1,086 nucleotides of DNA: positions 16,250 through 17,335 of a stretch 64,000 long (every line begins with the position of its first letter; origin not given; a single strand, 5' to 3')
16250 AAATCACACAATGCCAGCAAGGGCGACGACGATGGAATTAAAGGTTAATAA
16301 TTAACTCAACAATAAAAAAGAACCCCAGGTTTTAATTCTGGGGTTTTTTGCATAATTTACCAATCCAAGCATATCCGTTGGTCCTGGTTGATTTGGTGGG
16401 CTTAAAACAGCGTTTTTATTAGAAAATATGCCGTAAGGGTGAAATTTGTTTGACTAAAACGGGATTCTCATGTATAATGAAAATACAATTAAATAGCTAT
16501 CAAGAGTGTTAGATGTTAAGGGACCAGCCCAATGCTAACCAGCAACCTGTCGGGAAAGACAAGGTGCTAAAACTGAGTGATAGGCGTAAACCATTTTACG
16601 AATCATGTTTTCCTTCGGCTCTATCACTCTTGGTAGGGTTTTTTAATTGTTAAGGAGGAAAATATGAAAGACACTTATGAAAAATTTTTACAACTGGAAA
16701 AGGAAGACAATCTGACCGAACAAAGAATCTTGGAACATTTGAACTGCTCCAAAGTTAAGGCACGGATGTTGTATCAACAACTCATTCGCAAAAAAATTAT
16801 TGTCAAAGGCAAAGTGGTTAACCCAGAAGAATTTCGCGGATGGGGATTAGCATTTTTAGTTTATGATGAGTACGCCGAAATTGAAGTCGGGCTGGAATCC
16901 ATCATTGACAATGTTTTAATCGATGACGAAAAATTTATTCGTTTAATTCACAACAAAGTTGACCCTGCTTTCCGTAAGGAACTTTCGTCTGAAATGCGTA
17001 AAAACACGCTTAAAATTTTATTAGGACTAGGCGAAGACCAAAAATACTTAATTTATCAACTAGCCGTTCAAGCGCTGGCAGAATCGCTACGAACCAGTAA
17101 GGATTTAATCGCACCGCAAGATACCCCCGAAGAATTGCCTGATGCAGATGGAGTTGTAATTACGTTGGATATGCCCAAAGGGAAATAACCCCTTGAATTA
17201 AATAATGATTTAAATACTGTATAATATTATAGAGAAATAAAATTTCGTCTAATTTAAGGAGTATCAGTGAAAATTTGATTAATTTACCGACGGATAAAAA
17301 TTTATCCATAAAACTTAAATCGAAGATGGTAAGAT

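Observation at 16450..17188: SAM-I riboswitch inside a mobile element, controlling a gene with no obvious link to sulfur or methionine metabolism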

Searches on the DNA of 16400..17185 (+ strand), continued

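Call 116: search_rna_families(sources=[L051, L053, L055, L056], threshold=evalue, max_evalue=0.05)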
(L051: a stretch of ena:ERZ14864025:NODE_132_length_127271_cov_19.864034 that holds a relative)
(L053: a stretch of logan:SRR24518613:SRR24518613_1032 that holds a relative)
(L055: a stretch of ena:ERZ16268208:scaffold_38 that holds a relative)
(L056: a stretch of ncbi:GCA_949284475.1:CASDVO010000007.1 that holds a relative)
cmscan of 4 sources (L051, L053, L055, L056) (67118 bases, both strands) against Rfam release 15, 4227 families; matches with E-value up to 0.05: 5.
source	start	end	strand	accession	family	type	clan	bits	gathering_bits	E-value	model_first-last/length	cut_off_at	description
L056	10286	10358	-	RF00005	tRNA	Gene; tRNA;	CL00001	74.8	29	1.5e-14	1-71/71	no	tRNA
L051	5264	5336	+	RF00005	tRNA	Gene; tRNA;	CL00001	71.3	29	1.4e-13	1-71/71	no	tRNA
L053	13757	13828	-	RF00005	tRNA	Gene; tRNA;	CL00001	70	29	3.2e-13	1-71/71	no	tRNA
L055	13782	13853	-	RF00005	tRNA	Gene; tRNA;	CL00001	67.4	29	1.7e-12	1-71/71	no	tRNA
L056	3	86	+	RF00005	tRNA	Gene; tRNA;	CL00001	59.4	29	2.8e-10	1-71/71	no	tRNA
